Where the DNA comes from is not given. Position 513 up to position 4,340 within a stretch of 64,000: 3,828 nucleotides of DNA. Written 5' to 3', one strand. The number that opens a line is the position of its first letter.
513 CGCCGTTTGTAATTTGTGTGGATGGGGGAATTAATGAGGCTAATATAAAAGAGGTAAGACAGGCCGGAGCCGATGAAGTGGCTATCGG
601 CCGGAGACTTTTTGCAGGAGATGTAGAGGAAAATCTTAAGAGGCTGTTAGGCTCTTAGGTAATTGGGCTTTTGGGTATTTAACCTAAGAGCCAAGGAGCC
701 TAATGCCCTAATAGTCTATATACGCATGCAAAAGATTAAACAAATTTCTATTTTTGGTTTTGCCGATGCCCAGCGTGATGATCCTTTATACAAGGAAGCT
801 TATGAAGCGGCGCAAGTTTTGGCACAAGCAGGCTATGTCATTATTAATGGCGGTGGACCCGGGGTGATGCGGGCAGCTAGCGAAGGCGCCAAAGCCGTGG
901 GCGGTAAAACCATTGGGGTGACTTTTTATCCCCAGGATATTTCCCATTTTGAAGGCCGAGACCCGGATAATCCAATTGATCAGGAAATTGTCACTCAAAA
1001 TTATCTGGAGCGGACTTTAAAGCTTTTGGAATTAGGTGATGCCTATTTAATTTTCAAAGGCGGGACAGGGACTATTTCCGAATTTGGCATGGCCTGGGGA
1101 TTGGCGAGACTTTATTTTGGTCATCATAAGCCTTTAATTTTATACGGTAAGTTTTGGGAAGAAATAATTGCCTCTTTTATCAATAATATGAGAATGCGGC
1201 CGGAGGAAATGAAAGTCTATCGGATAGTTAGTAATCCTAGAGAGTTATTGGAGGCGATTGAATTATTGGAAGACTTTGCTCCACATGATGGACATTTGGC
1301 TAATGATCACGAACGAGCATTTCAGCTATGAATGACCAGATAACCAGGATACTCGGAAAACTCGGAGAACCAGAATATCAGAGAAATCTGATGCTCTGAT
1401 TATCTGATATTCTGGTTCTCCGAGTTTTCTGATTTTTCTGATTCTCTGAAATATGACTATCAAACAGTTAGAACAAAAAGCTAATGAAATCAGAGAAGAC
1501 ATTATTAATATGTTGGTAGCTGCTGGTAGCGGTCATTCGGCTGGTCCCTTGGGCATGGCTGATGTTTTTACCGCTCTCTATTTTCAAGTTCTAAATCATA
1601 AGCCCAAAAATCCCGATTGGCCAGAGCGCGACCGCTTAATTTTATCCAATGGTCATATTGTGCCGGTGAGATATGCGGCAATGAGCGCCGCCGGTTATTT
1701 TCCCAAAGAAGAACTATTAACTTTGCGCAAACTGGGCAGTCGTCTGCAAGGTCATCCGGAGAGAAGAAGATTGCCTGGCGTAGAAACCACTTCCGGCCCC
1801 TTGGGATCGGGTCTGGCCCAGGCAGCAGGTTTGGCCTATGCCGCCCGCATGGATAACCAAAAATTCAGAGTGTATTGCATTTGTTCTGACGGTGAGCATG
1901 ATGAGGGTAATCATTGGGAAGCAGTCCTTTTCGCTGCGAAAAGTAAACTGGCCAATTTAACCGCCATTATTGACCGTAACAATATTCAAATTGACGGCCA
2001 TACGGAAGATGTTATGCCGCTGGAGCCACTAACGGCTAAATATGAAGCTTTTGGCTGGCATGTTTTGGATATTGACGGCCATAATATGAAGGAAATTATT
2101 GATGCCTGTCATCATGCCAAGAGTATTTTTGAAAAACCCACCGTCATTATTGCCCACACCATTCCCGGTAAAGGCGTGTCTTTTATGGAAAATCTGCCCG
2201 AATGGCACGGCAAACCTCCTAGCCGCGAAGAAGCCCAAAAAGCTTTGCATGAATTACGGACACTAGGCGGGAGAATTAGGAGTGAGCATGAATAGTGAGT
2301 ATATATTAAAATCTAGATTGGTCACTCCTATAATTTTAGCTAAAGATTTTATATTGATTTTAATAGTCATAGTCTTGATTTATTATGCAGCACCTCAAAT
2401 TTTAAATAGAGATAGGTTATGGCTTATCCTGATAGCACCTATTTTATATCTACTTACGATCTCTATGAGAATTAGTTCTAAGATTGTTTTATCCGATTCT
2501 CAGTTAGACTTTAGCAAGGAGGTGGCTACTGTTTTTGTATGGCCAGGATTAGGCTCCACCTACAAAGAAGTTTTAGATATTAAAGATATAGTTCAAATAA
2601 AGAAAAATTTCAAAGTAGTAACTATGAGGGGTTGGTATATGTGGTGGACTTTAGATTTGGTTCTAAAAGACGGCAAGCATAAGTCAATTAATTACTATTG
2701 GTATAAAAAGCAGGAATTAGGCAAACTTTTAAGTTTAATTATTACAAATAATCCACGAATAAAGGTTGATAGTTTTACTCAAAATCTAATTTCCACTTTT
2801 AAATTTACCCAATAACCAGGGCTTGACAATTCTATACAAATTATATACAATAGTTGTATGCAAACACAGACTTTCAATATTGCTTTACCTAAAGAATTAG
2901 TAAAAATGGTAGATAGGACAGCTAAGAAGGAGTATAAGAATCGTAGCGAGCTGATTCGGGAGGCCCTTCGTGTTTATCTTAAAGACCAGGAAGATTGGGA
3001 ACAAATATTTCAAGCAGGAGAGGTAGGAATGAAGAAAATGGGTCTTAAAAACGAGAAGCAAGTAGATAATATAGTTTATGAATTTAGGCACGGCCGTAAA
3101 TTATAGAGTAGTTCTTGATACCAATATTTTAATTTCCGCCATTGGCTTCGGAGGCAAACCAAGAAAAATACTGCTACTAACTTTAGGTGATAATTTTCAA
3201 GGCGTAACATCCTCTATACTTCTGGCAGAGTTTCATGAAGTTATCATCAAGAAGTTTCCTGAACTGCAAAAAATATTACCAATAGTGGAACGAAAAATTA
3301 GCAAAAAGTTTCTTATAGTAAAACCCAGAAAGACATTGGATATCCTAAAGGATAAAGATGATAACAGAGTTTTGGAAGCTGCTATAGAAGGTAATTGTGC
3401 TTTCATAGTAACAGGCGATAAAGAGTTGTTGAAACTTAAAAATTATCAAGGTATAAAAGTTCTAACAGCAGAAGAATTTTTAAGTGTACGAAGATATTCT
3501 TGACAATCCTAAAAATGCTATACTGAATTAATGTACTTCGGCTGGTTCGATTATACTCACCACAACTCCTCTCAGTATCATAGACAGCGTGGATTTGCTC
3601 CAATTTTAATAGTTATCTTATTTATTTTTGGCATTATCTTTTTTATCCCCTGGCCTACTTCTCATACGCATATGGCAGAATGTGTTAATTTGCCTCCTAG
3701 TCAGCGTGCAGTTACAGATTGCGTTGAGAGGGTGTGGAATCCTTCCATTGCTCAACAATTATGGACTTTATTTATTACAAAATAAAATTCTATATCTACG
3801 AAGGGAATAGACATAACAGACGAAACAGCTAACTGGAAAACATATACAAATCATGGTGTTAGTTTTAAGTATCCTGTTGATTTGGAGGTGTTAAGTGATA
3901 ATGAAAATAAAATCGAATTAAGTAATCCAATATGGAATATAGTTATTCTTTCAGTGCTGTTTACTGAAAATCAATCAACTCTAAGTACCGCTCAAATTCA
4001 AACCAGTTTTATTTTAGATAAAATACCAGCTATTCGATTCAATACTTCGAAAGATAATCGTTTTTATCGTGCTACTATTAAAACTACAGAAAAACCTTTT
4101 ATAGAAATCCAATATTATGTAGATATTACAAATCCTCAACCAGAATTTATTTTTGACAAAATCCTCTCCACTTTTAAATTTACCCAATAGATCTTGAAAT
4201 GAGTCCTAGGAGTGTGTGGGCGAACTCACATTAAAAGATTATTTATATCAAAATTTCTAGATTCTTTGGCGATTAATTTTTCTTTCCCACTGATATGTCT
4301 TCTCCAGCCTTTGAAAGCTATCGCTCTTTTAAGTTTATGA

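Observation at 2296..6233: Split transketolase halves are separated by a 3.9-kb accessory insert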

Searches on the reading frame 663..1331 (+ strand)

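Call 67: search_protein_families(library=ncbifam, proteins=[window:663-1331:+], max_evalue=0.01)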
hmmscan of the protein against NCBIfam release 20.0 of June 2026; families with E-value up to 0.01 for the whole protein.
window:663-1331:+ (222 aa): 4 families
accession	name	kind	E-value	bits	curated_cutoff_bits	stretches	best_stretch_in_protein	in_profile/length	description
TIGR00730.1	TIGR00730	subfamily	7.9e-20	71.3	96.35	1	27-200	2-176/178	TIGR00730 family Rossman fold protein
TIGR00725.1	TIGR00725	hypoth_equivalog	2.6e-13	49.7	106.9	1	26-148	2-115/159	TIGR00725 family protein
NF058542.1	CtkRMPhLog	equivalog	4.3e-13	49.6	300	1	38-161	13-132/177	cytokinin riboside 5'-monophosphate phosphoribohydrolase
NF038390.1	Nsidase_PpnN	equivalog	0.00039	19.3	450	1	43-148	161-269/450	nucleotide 5'-monophosphate nucleosidase PpnN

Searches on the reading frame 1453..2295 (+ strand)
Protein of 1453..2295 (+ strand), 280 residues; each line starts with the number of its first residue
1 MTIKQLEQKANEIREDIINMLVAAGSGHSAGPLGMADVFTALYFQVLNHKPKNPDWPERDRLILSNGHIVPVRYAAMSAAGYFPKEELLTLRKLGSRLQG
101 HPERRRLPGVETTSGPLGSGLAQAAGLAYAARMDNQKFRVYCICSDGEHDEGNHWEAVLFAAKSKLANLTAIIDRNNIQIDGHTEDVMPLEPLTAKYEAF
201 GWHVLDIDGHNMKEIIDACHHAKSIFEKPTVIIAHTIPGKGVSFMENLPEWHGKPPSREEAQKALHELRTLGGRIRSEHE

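Call 3: search_protein_families(library=pfam, proteins=[window:1453-2295:+], max_evalue=0.01)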
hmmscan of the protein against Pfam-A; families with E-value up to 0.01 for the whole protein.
window:1453-2295:+ (280 aa): 4 families
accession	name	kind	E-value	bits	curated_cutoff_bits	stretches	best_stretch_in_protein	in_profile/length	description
PF00456.26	Transketolase_N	-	4.4e-61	207.2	22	1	9-263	5-270/334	Transketolase, thiamine diphosphate binding domain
PF13292.11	DXP_synthase_N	-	3e-12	46.8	21.2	1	2-181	14-176/274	1-deoxy-D-xylulose-5-phosphate synthase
PF00676.26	E1_dh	-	2.2e-08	33.9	22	1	93-231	80-219/300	Dehydrogenase E1 component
PF09364.15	XFP_N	-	0.0014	17.9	23.7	1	108-215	133-240/364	XFP N-terminal domain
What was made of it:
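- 1453..2295 (+): tktN, the transketolase N-terminal (TPP-binding) subunit, 280 aa, intact. Its stop codon TAG is at 2293-2295. PF00456, E 4.4e-61 (call 3).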

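Call 7: find_encoding_contigs(protein=window:1453-2295:+, flank=10000, max_places=6)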
Protein window:1453-2295:+ (280 aa): no gene with exactly this product is on record in the collection.
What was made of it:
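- Tried and rejected: It found nothing (call 7).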

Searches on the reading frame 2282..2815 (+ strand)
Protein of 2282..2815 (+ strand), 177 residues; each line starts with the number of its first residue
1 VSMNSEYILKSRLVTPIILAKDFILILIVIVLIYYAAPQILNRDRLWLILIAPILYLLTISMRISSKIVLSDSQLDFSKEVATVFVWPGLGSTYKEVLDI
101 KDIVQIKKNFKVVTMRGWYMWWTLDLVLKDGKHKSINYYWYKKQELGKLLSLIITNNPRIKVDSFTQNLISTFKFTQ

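Call 3: search_protein_families(library=pfam, proteins=[window:2282-2815:+], max_evalue=0.01)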
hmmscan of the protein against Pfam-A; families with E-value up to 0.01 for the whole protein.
window:2282-2815:+ (177 aa): 0 families

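Call 36: search_protein_families(library=pfam, proteins=[window:2288-2815:+], max_evalue=5)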
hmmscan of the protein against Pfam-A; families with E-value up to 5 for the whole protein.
window:2288-2815:+ (175 aa): 1 family
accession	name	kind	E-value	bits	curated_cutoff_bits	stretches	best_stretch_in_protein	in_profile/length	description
PF19507.4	DUF6041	-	0.46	10.9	27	1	7-65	73-127/140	Family of unknown function (DUF6041)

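Call 55: find_related_loci(query=window:2288-2815:+, collection=viral_contigs, flank=5000)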
Query window:2288-2815:+ (175 aa) in viral_contigs; peptide patterns used: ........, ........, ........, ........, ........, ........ (x = any residue, [..] = any of these).
4 stretches matched a pattern, but none encodes a relative of the query by tblastn (E <= 1e-3).

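Call 62: find_homologous_proteins(query=window:2288-2815:+, max_evalue=0.001)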
Query window:2288-2815:+ (175 aa): 1 proteins with E <= 0.001 among 141 candidates.
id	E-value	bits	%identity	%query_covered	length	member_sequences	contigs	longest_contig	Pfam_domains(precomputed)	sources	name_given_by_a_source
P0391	4.8e-106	370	100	100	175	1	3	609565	-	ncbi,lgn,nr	ncbi:hypothetical protein HY404_02875 [Candidatus Microgenomates bacterium]|nr:hypothetical protein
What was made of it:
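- orf177 is an orphan (call 62). It contains an orphan gene (call 62).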

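Call 66: search_protein_families(library=padloc, proteins=[window:2288-2815:+], max_evalue=0.01)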
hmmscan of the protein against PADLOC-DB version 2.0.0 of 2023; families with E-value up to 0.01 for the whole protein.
window:2288-2815:+ (175 aa): 0 families

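Call 67: search_protein_families(library=ncbifam, proteins=[window:2288-2815:+], max_evalue=0.01)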
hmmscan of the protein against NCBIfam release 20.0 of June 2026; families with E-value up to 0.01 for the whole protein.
window:2288-2815:+ (175 aa): 0 families

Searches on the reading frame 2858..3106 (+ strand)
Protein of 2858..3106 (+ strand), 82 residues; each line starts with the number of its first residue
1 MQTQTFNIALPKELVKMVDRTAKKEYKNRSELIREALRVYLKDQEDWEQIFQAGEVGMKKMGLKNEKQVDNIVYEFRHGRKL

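Call 3: search_protein_families(library=pfam, proteins=[window:2858-3106:+], max_evalue=0.01)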
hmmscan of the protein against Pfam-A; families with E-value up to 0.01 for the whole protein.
window:2858-3106:+ (82 aa): 2 families
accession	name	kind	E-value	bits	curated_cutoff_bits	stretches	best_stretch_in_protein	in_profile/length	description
PF01402.27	RHH_1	-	7.4e-09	35.7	20.5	1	7-42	3-38/39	Ribbon-helix-helix protein, copG family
PF15919.11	HicB_lk_antitox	-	0.0002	21.9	27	1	2-35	88-121/123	HicB_like antitoxin of bacterial toxin-antitoxin system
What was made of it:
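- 2858..3106 (+): Ribbon-helix-helix (CopG-type) antitoxin, 82 aa. PF01402, 35.7 bits against a cut-off of 20.5 (call 3).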

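Call 66: search_protein_families(library=padloc, proteins=[window:2858-3106:+], max_evalue=0.01)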
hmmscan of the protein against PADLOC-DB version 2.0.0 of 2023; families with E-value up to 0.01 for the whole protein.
window:2858-3106:+ (82 aa): 0 families

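Call 67: search_protein_families(library=ncbifam, proteins=[window:2858-3106:+], max_evalue=0.01)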
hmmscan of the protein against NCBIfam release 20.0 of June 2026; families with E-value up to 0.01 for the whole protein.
window:2858-3106:+ (82 aa): 9 families
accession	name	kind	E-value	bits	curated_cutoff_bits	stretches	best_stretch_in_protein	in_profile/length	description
NF053762.1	aCcr1_fam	equivalog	8.3e-08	32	60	1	11-41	8-38/38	aCcr1 family cell cycle regulator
NF002815.0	PRK02967.1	equivalog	1.8e-05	24.8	83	1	4-49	2-48/139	nickel-responsive transcriptional regulator NikR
NF003381.0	PRK04460.1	equivalog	2.6e-05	24.3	105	1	2-49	3-50/139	nickel-responsive transcriptional regulator NikR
TIGR02606.1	antidote_CC2985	hypoth_equivalog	4.4e-05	23.4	46.2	1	6-47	2-44/70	type II toxin-antitoxin system ParD family antitoxin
NF002169.0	PRK01002.1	subfamily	4.9e-05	23.3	111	1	6-58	7-59/141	nickel responsive regulator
NF048017.1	antitoxin_RelB_like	equivalog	5e-05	23.5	50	1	10-50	2-42/70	type II toxin-antitoxin system RelB family antitoxin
TIGR02793.1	nikR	equivalog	0.00011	22.4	175.45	1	6-47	3-45/129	nickel-responsive transcriptional regulator NikR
NF058555.1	TransRegCdrSHalo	equivalog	0.00012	22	100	1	10-46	8-45/61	transcriptional regulator CdrS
NF001884.0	PRK00630.1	subfamily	0.00055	20.1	119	1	6-49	13-56/148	nickel responsive regulator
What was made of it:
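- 2858..3106 (+): Weak ParD/RelB-type hits in NCBIfam (call 67).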

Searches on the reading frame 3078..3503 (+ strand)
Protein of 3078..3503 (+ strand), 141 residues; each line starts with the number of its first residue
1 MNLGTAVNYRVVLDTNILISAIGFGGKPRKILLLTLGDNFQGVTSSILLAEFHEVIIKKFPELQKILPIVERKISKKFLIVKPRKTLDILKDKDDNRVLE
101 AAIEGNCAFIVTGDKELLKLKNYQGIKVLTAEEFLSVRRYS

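Call 3: search_protein_families(library=pfam, proteins=[window:3078-3503:+], max_evalue=0.01)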
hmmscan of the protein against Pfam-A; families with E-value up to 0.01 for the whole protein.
window:3078-3503:+ (141 aa): 2 families
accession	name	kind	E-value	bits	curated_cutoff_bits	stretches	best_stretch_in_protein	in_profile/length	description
PF13470.12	PIN_3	-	2.4e-18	67.5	27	1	10-115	1-114/115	PIN domain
PF01850.27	PIN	-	8e-05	23.7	23.6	1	11-119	1-116/120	PIN domain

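Call 66: search_protein_families(library=padloc, proteins=[window:3078-3503:+], max_evalue=0.01)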
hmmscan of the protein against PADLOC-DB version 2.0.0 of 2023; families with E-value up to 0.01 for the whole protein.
window:3078-3503:+ (141 aa): 1 family
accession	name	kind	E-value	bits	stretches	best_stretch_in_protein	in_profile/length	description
PDLC04421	PDC-M11A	-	0.00055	16.8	1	62-136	66-141/486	-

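Call 67: search_protein_families(library=ncbifam, proteins=[window:3078-3503:+], max_evalue=0.01)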
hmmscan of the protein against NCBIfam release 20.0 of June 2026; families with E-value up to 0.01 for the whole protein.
window:3078-3503:+ (141 aa): 2 families
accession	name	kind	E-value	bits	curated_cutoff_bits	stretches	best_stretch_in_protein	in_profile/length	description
TIGR00305.1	TIGR00305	equivalog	6.3e-17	61.9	29.15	1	10-120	1-115/115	putative toxin-antitoxin system toxin component, PIN family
NF046100.1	RSP_2648_fam_PIN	equivalog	0.00063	19.7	170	1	12-113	2-104/177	RSP_2648 family PIN domain-containing protein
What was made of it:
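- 3078..3503 (+): PIN-domain toxin, 141 aa. It overlaps the antitoxin gene by 29 nt. TIGR00305 'putative TA toxin, PIN family', 61.9 bits against a cut-off of 29.15 (calls 3, 67).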

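Call 91: search_solved_structures(query=window:3078-3503:+, max_evalue=0.01, show_alignments=1)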
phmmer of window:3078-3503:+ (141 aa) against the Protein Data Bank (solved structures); distinct sequences matched with E-value up to 0.01: 0.

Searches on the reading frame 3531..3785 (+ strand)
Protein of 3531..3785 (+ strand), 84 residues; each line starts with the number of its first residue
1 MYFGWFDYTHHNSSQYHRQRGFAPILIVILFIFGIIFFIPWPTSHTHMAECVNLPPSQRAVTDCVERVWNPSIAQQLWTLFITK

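Call 3: search_protein_families(library=pfam, proteins=[window:3531-3785:+], max_evalue=0.01)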
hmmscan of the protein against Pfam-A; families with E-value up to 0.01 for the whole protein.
window:3531-3785:+ (84 aa): 0 families

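Call 36: search_protein_families(library=pfam, proteins=[window:3531-3785:+], max_evalue=5)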
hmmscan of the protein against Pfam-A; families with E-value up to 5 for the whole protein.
window:3531-3785:+ (84 aa): 1 family
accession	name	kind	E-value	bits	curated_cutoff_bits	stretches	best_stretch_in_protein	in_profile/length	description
PF11346.13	DUF3149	-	0.14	12.2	23.2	1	21-39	10-27/40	Protein of unknown function (DUF3149)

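Call 66: search_protein_families(library=padloc, proteins=[window:3531-3785:+], max_evalue=0.01)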
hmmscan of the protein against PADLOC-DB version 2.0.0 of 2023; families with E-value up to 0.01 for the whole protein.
window:3531-3785:+ (84 aa): 0 families

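Call 67: search_protein_families(library=ncbifam, proteins=[window:3531-3785:+], max_evalue=0.01)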
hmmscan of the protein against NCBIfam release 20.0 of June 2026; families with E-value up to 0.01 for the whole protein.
window:3531-3785:+ (84 aa): 0 families

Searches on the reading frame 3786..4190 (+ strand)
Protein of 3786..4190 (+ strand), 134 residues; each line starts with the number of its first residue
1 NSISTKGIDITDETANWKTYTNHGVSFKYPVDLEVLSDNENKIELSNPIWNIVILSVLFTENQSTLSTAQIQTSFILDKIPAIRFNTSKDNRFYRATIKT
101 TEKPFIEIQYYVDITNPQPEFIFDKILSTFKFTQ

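Call 36: search_protein_families(library=pfam, proteins=[window:3786-4190:+], max_evalue=5)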
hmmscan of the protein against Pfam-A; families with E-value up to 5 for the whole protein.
window:3786-4190:+ (134 aa): 0 families

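Call 56: search_protein_representatives(protein=window:3786-4190:+)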
Query: 134 residues. Proteins with E-value up to 0.001 (for the whole library): 262; up to 1e-10: 1; up to 1e-30: 1. The best 150 are listed.
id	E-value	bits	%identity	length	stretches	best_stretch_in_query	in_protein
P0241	2.1e-56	205.6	100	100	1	36-134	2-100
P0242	1.0e-09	54.8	50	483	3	6-43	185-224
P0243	3.0e-09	53.3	57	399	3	8-36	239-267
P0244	3.3e-09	53.1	40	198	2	9-97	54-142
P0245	5.8e-09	52.3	41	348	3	6-133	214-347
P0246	1.1e-08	51.5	41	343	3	12-42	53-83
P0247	1.2e-08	51.3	44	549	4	10-45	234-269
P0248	1.2e-08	51.3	45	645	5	10-45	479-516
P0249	2.6e-08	50.2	44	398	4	11-46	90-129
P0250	3.9e-08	49.7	53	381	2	9-56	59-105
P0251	4.8e-08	49.4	39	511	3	9-134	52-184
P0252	5.2e-08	49.3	50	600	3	10-44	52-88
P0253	6.3e-08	49.0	34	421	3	11-133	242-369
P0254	8.3e-08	48.6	50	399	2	11-47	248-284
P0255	1.2e-07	48.1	40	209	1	11-133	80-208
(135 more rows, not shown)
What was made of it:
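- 3531..4190 (+): One secreted or membrane-anchored protein gene, interrupted by an in-frame TAA at 3783-3785. It was annotated as orf84 plus orf102. It has an N-terminal TM segment, an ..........FKYP motif and an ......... C-terminus. It is probably a pseudogene. 262 family representatives were found, many spanning residues 9-133 of the read-through, which begins upstream of the annotated start (call 56).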

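Call 66: search_protein_families(library=padloc, proteins=[window:3786-4190:+], max_evalue=0.01)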
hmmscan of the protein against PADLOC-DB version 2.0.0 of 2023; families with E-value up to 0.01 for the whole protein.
window:3786-4190:+ (134 aa): 0 families

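Call 67: search_protein_families(library=ncbifam, proteins=[window:3786-4190:+], max_evalue=0.01)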
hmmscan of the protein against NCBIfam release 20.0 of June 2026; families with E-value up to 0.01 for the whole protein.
window:3786-4190:+ (134 aa): 0 families
